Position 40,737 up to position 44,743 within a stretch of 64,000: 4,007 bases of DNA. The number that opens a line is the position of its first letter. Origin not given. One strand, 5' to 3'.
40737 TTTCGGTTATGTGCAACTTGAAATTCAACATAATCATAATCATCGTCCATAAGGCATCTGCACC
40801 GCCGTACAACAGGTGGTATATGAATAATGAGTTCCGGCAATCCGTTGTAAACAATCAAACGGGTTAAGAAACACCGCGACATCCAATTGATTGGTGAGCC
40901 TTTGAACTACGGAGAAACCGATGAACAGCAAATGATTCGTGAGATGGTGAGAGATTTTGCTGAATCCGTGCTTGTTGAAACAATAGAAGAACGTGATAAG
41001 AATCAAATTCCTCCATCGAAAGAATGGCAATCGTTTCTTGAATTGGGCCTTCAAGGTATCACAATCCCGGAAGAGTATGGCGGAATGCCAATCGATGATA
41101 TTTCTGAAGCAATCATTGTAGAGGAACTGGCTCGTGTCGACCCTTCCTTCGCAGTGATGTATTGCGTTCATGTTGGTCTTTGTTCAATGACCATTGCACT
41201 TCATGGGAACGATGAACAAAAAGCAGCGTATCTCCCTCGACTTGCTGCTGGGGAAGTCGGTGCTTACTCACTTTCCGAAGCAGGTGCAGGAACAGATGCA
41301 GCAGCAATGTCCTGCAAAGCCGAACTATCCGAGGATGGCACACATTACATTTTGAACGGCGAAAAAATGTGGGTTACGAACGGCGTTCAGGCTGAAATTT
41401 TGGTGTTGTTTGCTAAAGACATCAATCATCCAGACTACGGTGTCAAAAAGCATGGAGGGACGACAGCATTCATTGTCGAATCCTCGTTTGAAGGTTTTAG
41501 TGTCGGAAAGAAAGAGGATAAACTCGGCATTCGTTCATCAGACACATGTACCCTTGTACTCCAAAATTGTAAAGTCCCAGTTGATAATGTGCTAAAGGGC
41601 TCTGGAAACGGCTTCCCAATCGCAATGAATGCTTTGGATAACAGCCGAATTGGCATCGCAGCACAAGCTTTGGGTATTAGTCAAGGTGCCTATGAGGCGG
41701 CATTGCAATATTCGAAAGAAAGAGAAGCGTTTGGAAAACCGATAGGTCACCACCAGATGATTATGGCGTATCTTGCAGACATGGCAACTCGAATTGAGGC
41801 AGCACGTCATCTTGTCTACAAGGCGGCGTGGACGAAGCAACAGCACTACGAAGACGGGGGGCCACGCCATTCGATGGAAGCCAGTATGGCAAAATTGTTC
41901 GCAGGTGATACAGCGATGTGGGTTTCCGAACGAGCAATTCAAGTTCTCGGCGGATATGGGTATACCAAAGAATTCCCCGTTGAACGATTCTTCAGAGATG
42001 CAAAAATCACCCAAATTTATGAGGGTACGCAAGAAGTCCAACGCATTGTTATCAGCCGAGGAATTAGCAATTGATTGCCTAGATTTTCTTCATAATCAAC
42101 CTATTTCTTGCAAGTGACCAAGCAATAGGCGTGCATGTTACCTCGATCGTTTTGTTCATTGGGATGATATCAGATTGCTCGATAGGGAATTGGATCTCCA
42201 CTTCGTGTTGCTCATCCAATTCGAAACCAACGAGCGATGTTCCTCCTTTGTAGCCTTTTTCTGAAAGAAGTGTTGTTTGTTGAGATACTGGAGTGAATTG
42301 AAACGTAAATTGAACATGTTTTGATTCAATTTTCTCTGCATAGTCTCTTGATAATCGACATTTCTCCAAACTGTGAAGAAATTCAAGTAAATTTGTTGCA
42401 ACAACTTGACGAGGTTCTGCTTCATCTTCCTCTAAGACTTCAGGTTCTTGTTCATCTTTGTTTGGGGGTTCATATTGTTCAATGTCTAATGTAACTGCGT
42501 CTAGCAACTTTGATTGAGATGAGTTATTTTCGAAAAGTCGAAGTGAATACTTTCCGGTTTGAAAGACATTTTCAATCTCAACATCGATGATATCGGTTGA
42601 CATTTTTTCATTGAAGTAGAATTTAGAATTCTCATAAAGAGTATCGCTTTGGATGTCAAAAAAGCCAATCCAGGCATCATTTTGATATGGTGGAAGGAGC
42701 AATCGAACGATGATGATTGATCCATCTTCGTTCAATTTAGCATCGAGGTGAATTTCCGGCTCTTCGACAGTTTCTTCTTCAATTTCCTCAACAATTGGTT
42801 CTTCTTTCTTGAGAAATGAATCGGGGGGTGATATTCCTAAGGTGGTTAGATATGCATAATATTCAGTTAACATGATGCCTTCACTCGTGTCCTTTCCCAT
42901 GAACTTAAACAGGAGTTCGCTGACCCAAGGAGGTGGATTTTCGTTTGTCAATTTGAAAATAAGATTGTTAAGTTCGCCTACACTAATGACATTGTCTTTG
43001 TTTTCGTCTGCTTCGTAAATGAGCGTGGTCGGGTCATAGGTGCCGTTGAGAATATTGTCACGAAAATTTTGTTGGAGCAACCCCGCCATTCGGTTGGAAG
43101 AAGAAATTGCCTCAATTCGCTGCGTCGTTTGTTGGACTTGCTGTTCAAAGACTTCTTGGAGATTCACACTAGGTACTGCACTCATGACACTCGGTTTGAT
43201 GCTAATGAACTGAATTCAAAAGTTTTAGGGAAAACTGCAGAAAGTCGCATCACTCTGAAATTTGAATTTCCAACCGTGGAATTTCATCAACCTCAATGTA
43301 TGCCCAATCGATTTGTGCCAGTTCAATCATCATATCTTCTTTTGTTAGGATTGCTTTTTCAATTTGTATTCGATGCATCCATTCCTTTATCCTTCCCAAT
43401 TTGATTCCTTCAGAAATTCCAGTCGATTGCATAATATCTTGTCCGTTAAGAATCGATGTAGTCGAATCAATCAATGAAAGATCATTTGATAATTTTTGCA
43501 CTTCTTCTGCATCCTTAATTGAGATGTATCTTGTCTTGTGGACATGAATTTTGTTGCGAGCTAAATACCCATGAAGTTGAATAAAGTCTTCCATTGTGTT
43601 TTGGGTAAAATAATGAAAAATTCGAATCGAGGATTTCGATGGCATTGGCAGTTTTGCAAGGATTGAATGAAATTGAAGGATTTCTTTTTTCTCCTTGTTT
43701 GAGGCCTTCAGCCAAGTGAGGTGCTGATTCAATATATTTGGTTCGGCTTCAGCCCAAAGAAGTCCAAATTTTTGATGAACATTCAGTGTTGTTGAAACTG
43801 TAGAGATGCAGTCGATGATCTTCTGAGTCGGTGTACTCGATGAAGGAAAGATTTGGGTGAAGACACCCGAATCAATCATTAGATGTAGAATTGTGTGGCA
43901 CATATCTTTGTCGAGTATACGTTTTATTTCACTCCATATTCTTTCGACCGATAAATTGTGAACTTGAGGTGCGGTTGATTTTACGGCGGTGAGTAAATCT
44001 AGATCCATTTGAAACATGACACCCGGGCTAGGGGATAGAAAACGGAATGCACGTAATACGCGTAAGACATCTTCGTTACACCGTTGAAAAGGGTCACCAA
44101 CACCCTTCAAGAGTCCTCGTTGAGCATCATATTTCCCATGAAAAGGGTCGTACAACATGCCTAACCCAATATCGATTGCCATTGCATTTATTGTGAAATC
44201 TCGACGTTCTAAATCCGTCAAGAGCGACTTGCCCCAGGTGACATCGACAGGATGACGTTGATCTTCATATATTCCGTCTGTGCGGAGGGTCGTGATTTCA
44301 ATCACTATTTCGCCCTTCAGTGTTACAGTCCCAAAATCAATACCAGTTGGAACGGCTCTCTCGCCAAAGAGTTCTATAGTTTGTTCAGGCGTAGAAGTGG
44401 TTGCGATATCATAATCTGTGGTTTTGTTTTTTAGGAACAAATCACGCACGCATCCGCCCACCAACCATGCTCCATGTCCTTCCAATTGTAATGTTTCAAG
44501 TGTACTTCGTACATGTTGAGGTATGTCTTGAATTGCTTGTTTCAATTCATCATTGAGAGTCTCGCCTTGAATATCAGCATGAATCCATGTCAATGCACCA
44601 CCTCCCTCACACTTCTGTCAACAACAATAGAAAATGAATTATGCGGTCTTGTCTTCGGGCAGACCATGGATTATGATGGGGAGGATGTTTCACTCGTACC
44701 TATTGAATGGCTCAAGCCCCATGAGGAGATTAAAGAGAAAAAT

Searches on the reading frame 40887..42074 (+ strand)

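Call 52: search_protein_families(library=pfam, proteins=[window:40887-42074:+], max_evalue=0.000001)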
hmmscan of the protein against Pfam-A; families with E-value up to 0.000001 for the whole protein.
window:40887-42074:+ (395 aa): 4 families
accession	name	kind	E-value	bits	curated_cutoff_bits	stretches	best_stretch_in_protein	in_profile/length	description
PF00441.29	Acyl-CoA_dh_1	-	7.2e-52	176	22.4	1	240-393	1-149/150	Acyl-CoA dehydrogenase, C-terminal domain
PF02771.21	Acyl-CoA_dh_N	-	1.1e-35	122.9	22.9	1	11-123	1-113/113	Acyl-CoA dehydrogenase, N-terminal domain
PF08028.16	Acyl-CoA_dh_2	-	1.1e-26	94.2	22.7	1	255-382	1-133/134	Acyl-CoA dehydrogenase, C-terminal domain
PF02770.24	Acyl-CoA_dh_M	-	1.4e-21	76.9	33.3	1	126-228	1-97/97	Acyl-CoA dehydrogenase, middle domain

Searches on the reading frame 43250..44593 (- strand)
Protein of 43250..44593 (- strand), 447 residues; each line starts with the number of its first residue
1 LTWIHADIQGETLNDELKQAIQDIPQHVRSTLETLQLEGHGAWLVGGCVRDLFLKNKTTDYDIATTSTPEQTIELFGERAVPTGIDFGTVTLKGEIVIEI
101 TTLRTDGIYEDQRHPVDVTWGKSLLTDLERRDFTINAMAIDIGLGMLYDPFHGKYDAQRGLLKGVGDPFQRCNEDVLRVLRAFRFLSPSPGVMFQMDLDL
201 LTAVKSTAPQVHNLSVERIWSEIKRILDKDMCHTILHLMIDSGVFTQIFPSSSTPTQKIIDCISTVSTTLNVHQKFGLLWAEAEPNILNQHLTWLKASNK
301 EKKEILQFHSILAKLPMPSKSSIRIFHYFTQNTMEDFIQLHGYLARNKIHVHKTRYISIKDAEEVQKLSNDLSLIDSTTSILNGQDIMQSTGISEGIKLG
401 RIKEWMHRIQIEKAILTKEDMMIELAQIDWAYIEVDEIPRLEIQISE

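Call 52: search_protein_families(library=pfam, proteins=[window:43250-44593:-], max_evalue=0.000001)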
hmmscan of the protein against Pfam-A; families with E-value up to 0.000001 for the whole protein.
window:43250-44593:- (447 aa): 2 families
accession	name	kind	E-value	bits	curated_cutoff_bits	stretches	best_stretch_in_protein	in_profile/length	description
PF01743.26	PolyA_pol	-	8.6e-30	104.1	23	1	42-162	1-125/126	Poly A polymerase head domain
PF12627.12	PolyA_pol_RNAbd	-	4.4e-10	39.6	22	1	194-251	2-59/64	Probable RNA and SrmB- binding site of polymerase A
